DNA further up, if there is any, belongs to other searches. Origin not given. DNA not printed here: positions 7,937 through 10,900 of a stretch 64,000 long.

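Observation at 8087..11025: Kef-type antiporter fused to a catalytically stripped GlnD-like sensor tail, led by a receiver-less OmpR-type regulator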

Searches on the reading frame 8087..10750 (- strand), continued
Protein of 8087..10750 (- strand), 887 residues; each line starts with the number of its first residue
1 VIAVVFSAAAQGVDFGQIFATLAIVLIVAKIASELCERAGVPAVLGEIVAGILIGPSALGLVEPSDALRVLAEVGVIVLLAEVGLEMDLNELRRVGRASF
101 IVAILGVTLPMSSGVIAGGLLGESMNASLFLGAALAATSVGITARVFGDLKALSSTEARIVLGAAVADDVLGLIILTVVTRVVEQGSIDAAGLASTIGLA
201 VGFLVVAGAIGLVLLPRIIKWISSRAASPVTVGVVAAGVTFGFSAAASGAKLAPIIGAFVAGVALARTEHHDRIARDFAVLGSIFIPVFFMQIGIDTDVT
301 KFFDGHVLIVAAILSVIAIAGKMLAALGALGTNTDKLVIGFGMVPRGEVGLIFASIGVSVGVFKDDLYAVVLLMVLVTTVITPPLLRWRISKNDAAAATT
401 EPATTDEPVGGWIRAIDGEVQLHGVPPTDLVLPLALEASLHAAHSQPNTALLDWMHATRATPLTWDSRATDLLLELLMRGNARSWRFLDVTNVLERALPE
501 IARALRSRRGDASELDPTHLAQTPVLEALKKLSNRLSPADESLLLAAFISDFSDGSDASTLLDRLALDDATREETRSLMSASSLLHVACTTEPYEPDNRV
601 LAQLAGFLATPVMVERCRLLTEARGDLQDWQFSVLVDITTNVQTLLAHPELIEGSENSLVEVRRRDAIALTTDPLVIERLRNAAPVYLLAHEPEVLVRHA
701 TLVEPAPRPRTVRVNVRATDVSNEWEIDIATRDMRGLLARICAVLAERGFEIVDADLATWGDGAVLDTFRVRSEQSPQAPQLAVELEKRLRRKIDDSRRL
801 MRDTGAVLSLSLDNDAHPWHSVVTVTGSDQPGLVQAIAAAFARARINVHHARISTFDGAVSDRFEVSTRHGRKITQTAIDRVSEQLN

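Call 5: find_homologous_proteins(query=window:8087-10750:-, max_evalue=1e-10)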
Query window:8087-10750:- (887 aa): 2467 proteins with E <= 1e-10 among 8000 candidates; the best 120 are listed.
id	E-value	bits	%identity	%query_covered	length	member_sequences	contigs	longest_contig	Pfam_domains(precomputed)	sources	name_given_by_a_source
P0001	0.0e+0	1881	100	100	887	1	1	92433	PF00999.27,PF13291.13,PF01842.32,PF22754.5,PF13740.13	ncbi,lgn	-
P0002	0.0e+0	1692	89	100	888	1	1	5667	PF00999.27,PF13291.13,PF01842.32,PF22754.5,PF13740.13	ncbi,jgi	jgi:Kef-type K+ transport system membrane component KefB/predicted amino acid-binding ACT domain pro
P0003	0.0e+0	1673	87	100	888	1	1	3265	PF00999.27,PF13291.13,PF01842.32,PF22754.5,PF13740.13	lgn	-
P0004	0.0e+0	1646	86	100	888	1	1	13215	PF00999.27,PF13291.13,PF01842.32,PF22754.5,PF13740.13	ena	-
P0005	0.0e+0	1641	86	100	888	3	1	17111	PF00999.27,PF13291.13,PF01842.32,PF22754.5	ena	-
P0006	0.0e+0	1630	86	100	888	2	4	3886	PF00999.27,PF13291.13,PF01842.32,PF22754.5,PF13740.13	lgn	-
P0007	0.0e+0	1563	82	99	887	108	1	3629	PF00999.27,PF13291.13,PF01842.32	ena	-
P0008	0.0e+0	1552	82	100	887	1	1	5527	PF00999.27,PF13291.13,PF01842.32,PF22754.5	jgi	-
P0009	0.0e+0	1552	82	100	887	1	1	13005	PF00999.27,PF13291.13,PF01842.32,PF22754.5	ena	-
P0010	0.0e+0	1547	81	99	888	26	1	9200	PF00999.27,PF13291.13,PF01842.32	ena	-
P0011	0.0e+0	1545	81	99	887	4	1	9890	PF00999.27,PF24931.2,PF13291.13,PF01842.32,PF22754.5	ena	-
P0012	0.0e+0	1533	80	99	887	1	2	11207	PF00999.27,PF13291.13,PF01842.32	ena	-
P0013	0.0e+0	1524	80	99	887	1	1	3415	PF00999.27,PF13291.13,PF01842.32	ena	-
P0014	0.0e+0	1520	80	99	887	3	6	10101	PF00999.27,PF13291.13,PF01842.32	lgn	-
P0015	0.0e+0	1517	79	100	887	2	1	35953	PF00999.27,PF13291.13,PF01842.32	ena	-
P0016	0.0e+0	1501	78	100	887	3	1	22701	PF00999.27,PF13291.13,PF01842.32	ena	-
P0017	0.0e+0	1402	74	99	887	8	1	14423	PF00999.27,PF01842.32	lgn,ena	-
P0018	0.0e+0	1395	72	100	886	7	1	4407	PF00999.27,PF13291.13,PF01842.32,PF22754.5,PF13740.13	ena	-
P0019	0.0e+0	1394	73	99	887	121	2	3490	PF00999.27,PF01842.32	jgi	-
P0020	0.0e+0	1388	72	100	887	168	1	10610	PF00999.27,PF24931.2,PF13291.13,PF01842.32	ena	-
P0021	0.0e+0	1387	72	99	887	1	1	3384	PF00999.27,PF13291.13,PF01842.32,PF22754.5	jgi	jgi:Kef-type K+ transport system membrane component KefB/predicted amino acid-binding ACT domain pro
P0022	0.0e+0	1385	72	100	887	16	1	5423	PF00999.27,PF01842.32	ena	-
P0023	0.0e+0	1385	72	100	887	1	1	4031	PF00999.27,PF24931.2,PF13291.13,PF01842.32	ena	-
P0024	0.0e+0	1383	72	99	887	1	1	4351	PF00999.27,PF24931.2,PF13291.13,PF01842.32,PF13740.13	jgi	jgi:Kef-type K+ transport system membrane component KefB/predicted amino acid-binding ACT domain pro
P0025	0.0e+0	1383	72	100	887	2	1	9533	PF00999.27,PF24931.2,PF13291.13,PF01842.32,PF13740.13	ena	-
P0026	0.0e+0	1381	73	99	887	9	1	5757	PF00999.27,PF13291.13,PF01842.32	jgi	jgi:Kef-type K+ transport system membrane component KefB/predicted amino acid-binding ACT domain pro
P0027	0.0e+0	1377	72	99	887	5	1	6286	PF00999.27,PF24931.2,PF13291.13,PF01842.32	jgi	jgi:Kef-type K+ transport system membrane component KefB/predicted amino acid-binding ACT domain pro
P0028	0.0e+0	1376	72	100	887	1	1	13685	PF00999.27,PF24931.2,PF13291.13,PF01842.32,PF13740.13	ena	-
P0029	0.0e+0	1376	72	100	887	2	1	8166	PF00999.27,PF24931.2,PF13291.13,PF01842.32,PF13740.13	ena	-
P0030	0.0e+0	1375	71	99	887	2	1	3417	PF00999.27,PF01842.32,PF22754.5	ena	-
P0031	0.0e+0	1374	71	100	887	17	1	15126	PF00999.27,PF22629.3,PF13291.13,PF01842.32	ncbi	-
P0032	0.0e+0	1374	71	100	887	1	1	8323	PF00999.27,PF24931.2,PF13291.13,PF01842.32,PF13740.13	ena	-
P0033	0.0e+0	1374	71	100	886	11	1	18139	PF00999.27,PF13291.13,PF01842.32,PF22754.5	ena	-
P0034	0.0e+0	1373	72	100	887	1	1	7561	PF00999.27,PF24931.2,PF13291.13,PF01842.32,PF22754.5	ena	-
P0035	0.0e+0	1372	71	100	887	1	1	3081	PF00999.27,PF24931.2,PF13291.13,PF01842.32,PF13740.13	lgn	-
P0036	0.0e+0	1372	72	99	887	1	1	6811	PF00999.27,PF24931.2,PF13291.13,PF01842.32,PF22754.5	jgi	-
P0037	0.0e+0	1371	71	100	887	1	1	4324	PF00999.27,PF24931.2,PF13291.13,PF01842.32,PF13740.13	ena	-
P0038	0.0e+0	1369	71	100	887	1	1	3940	PF00999.27,PF24931.2,PF13291.13,PF01842.32,PF13740.13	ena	-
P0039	0.0e+0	1369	71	100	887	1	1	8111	PF00999.27,PF24931.2,PF13291.13,PF01842.32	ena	-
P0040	0.0e+0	1367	72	99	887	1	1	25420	PF00999.27,PF24931.2,PF13291.13,PF01842.32,PF22754.5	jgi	-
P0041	0.0e+0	1366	71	99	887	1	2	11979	PF00999.27,PF24931.2,PF13291.13,PF01842.32,PF22754.5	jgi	jgi:Kef-type K+ transport system membrane component KefB/predicted amino acid-binding ACT domain pro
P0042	0.0e+0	1365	71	99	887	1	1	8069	PF00999.27,PF24931.2,PF13291.13,PF01842.32,PF22754.5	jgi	-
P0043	0.0e+0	1364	71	99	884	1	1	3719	PF00999.27,PF24931.2,PF13291.13,PF01842.32,PF22754.5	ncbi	ncbi:MAG: High-affinity Na(+)/H(+) antiporter NhaS3, partial [Actinomycetota bacterium]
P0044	0.0e+0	1343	72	99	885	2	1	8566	PF00999.27,PF13291.13,PF01842.32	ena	-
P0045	0.0e+0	1342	70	99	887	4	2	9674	PF00999.27,PF13291.13,PF01842.32,PF22754.5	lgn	-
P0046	0.0e+0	1337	71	100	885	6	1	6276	PF00999.27,PF13291.13,PF01842.32,PF22754.5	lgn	-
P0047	0.0e+0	1336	70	99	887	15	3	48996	PF00999.27,PF13291.13,PF01842.32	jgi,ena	jgi:Kef-type K+ transport system membrane component KefB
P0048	0.0e+0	1327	69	99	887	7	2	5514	PF00999.27,PF13291.13,PF01842.32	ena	-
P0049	0.0e+0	1325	70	99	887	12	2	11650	PF00999.27,PF13291.13,PF01842.32,PF22754.5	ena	-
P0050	0.0e+0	1321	71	100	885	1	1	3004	PF00999.27,PF13291.13,PF01842.32,PF22754.5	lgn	-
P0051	0.0e+0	1307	70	98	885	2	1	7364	PF00999.27,PF13291.13,PF01842.32,PF22754.5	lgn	-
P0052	0.0e+0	1303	69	99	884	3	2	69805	PF00999.27,PF13291.13,PF01842.32,PF22754.5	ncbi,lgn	-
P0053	0.0e+0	1296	68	100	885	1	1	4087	PF00999.27,PF13291.13,PF01842.32,PF22754.5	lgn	-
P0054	0.0e+0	1290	67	99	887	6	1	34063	PF00999.27,PF24931.2,PF01842.32,PF22754.5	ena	-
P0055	0.0e+0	1290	68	100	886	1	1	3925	PF00999.27,PF13291.13,PF01842.32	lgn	-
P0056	0.0e+0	1289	67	100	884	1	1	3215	PF00999.27,PF13291.13,PF01842.32,PF22754.5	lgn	-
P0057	0.0e+0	1288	67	99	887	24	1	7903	PF00999.27,PF13291.13,PF01842.32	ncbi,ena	-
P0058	0.0e+0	1281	67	100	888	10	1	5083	PF00999.27,PF13291.13,PF01842.32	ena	-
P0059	0.0e+0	1279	68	100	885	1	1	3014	PF00999.27,PF13291.13,PF01842.32,PF22754.5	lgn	-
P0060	0.0e+0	1278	67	100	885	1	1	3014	PF00999.27,PF13291.13,PF01842.32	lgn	-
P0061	0.0e+0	1276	66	99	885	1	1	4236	PF00999.27,PF13291.13,PF01842.32,PF22754.5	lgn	-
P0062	0.0e+0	1275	68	99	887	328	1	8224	PF00999.27,PF13291.13,PF01842.32,PF13740.13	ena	-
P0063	0.0e+0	1267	68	100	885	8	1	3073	PF00999.27,PF13291.13,PF01842.32,PF22754.5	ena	-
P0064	0.0e+0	1266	66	100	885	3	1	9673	PF00999.27,PF01842.32,PF22754.5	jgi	jgi:Kef-type K+ transport system membrane component KefB/predicted amino acid-binding ACT domain pro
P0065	0.0e+0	1263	67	99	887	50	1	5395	PF00999.27,PF13291.13,PF01842.32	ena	-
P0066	0.0e+0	1260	68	99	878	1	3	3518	PF00999.27,PF22629.3,PF13291.13,PF01842.32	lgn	-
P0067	0.0e+0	1246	66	100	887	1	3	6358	PF00999.27,PF13291.13,PF01842.32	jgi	-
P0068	0.0e+0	1243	65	99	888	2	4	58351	PF00999.27,PF13291.13,PF01842.32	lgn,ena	-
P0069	0.0e+0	1242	66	99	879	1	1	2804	PF00999.27,PF13291.13,PF01842.32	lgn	-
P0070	0.0e+0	1225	64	99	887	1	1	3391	PF00999.27,PF13291.13,PF01842.32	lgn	-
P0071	0.0e+0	1212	66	99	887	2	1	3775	PF00999.27,PF26956.1,PF13291.13,PF01842.32,PF22754.5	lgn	-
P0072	0.0e+0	1208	64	99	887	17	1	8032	PF00999.27,PF26956.1,PF13291.13,PF01842.32,PF22754.5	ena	-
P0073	0.0e+0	1206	64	100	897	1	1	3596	PF00999.27,PF13291.13,PF01842.32,PF22754.5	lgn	-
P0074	0.0e+0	1204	66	97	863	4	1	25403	PF00999.27,PF22629.3,PF13291.13,PF01842.32,PF22754.5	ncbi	ncbi:MAG: cation:proton antiporter, partial [Actinomycetota bacterium]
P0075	0.0e+0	1200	65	99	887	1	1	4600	PF00999.27,PF26956.1,PF13291.13,PF01842.32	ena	-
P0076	0.0e+0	1200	64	99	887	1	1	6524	PF00999.27,PF13291.13,PF01842.32,PF22754.5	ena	-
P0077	0.0e+0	1199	64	100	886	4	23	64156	PF00999.27,PF22629.3,PF13291.13,PF01842.32,PF22754.5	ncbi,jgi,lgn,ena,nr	ncbi:MAG: ACT domain-containing protein [Actinobacteria bacterium]|nr:ACT domain-containing protein 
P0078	0.0e+0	1198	65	99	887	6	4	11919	PF00999.27,PF26956.1,PF13291.13,PF01842.32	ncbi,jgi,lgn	ncbi:MAG: High-affinity Na(+)/H(+) antiporter NhaS3 [Actinomycetota bacterium]|jgi:Kef-type K+ trans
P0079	0.0e+0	1197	65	100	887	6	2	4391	PF00999.27,PF13291.13,PF01842.32,PF22754.5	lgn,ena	-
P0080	0.0e+0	1196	65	99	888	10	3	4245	PF00999.27,PF13291.13,PF01842.32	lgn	-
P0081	0.0e+0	1194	65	99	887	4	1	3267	PF00999.27,PF26956.1,PF01842.32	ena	-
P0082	0.0e+0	1187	64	99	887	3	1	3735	PF00999.27,PF26956.1,PF13291.13,PF01842.32,PF22754.5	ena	-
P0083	0.0e+0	1186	64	99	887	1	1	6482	PF00999.27,PF26956.1,PF13291.13,PF01842.32,PF22754.5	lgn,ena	-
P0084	0.0e+0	1180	63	99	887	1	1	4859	PF00999.27,PF26956.1,PF13291.13,PF01842.32,PF22754.5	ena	-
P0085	0.0e+0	1176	65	99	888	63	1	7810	PF00999.27,PF13291.13,PF01842.32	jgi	-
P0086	0.0e+0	1175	64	99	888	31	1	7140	PF00999.27,PF13291.13,PF01842.32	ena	-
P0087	0.0e+0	1171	64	99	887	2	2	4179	PF00999.27,PF13291.13,PF01842.32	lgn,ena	-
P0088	0.0e+0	1169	63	100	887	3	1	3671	PF00999.27,PF22629.3,PF13291.13,PF01842.32,PF22754.5,PF13740.13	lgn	-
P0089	0.0e+0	1162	63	99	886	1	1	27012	PF00999.27,PF13291.13,PF01842.32,PF22754.5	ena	-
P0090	0.0e+0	1154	63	99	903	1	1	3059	PF00999.27,PF13291.13,PF01842.32,PF13740.13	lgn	-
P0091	0.0e+0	1153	63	99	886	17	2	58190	PF00999.27,PF24931.2,PF13291.13,PF01842.32,PF22754.5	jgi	jgi:Kef-type K+ transport system membrane component KefB/predicted amino acid-binding ACT domain pro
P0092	0.0e+0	1146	63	99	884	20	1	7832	PF00999.27,PF24931.2,PF13291.13,PF01842.32,PF22754.5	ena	-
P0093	0.0e+0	1138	62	99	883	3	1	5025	PF00999.27,PF13291.13,PF01842.32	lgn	-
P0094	0.0e+0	1134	63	99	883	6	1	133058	PF00999.27,PF13291.13,PF01842.32,PF22754.5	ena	-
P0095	0.0e+0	1133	61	99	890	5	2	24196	PF00999.27,PF13291.13,PF01842.32,PF22754.5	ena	-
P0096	0.0e+0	1129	62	99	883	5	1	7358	PF00999.27,PF13291.13,PF01842.32,PF22754.5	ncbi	ncbi:MAG: High-affinity Na(+)/H(+) antiporter NhaS3 [Actinomycetota bacterium]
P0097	0.0e+0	1129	61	99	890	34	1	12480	PF00999.27,PF01842.32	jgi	jgi:Kef-type K+ transport system membrane component KefB/predicted amino acid-binding ACT domain pro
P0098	0.0e+0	1125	62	99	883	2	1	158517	PF00999.27,PF24931.2,PF01842.32,PF22754.5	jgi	jgi:Kef-type K+ transport system membrane component KefB/predicted amino acid-binding ACT domain pro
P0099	0.0e+0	1121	62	99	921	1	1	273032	PF00999.27,PF13291.13,PF01842.32,PF22754.5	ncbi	-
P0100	0.0e+0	1121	61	100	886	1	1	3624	PF00999.27,PF24931.2,PF13291.13,PF01842.32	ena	-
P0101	0.0e+0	1120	61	99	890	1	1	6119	PF00999.27,PF13291.13,PF01842.32,PF22754.5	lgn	-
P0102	0.0e+0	1116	61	99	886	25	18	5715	PF00999.27,PF13291.13,PF01842.32,PF22754.5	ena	-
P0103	0.0e+0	1112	60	99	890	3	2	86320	PF00999.27,PF01842.32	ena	-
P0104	0.0e+0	1112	61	99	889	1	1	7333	PF00999.27,PF01842.32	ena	-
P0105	0.0e+0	1110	60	99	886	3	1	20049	PF00999.27,PF01842.32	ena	-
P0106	0.0e+0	1110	61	99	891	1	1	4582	PF00999.27,PF13291.13,PF01842.32,PF22754.5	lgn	-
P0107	0.0e+0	1108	61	99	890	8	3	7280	PF00999.27,PF13291.13,PF01842.32,PF22754.5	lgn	-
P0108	0.0e+0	1108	60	100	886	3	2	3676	PF00999.27,PF13291.13,PF01842.32,PF13740.13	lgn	-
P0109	0.0e+0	1108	79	72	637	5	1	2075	PF00999.27,PF24931.2,PF13291.13,PF01842.32,PF22754.5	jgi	jgi:predicted amino acid-binding ACT domain protein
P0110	0.0e+0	1107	60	99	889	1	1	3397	PF00999.27,PF13291.13,PF01842.32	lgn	-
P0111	0.0e+0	1105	60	99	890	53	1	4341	PF00999.27,PF13291.13,PF01842.32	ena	-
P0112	0.0e+0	1095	60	99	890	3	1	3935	PF00999.27,PF13291.13,PF01842.32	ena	-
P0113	0.0e+0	1094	59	100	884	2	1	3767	PF00999.27,PF13291.13,PF01842.32,PF22754.5,PF13740.13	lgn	-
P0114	0.0e+0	1093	59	99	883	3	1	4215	PF00999.27,PF13291.13,PF01842.32,PF22754.5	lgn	-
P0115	0.0e+0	1087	60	99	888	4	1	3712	PF00999.27,PF01842.32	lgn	-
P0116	0.0e+0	1068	60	99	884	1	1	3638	PF00999.27,PF13291.13,PF01842.32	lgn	-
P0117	0.0e+0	1061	59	99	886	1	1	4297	PF00999.27,PF01842.32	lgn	-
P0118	0.0e+0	1045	57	99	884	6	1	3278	PF00999.27,PF13291.13,PF01842.32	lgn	-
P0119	0.0e+0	1041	58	100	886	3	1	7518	PF00999.27,PF13291.13,PF01842.32,PF22754.5,PF13740.13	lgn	-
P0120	0.0e+0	1036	58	100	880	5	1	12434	PF00999.27,PF01842.32,PF22754.5,PF13740.13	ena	-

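Call 19: find_encoding_contigs(protein=P0001, flank=10000, max_places=3)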
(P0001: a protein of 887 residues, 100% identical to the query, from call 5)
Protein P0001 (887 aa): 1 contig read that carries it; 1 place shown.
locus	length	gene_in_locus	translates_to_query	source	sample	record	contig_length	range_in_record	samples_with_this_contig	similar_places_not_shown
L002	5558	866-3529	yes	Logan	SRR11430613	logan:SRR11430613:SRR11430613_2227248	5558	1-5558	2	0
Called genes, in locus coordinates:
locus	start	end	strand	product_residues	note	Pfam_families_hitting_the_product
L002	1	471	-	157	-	?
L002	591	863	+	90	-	PF00486:Trans_reg_C (weak)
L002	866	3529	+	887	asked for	PF00999:Na_H_Exchanger, PF13291:ACT_4 (faint), PF22754:bHLH-TF_ACT-like_plant (faint), PF13740:ACT_6 (faint), PF01842:ACT (weak)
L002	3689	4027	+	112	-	PF00543:P-II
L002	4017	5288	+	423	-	PF00909:Ammonium_transp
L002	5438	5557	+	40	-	?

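Call 60: search_protein_families(library=pfam, proteins=[P0072], max_evalue=10)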
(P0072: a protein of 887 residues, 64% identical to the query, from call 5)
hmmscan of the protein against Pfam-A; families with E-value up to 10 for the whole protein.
P0072 (887 aa): 7 families
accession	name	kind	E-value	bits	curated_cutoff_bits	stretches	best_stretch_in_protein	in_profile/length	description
PF00999.27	Na_H_Exchanger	-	5.4e-58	197.1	26.2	1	23-384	3-369/375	Sodium/hydrogen exchanger, transmembrane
PF01842.31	ACT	-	5.8e-17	61.6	27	2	822-885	2-64/66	ACT domain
PF13291.12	ACT_4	-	2.2e-07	31.9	27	2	824-863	10-51/80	ACT domain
PF22754.3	bHLH-TF_ACT-like_plant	-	6.1e-07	30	27.6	2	722-787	8-72/75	Plant bHLH transcription factor, ACT-like domain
PF22629.2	ACT_AHAS_ss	-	0.00011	22.7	27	2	828-854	6-32/67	AHAS small subunit-like ACT domain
PF24931.1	ACT_ACR9_3rd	-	0.00013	22.4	27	1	810-857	2-49/98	ACR9-like, ACT-like domain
PF13740.12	ACT_6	-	0.0021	18.4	23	1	822-848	4-30/76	ACT domain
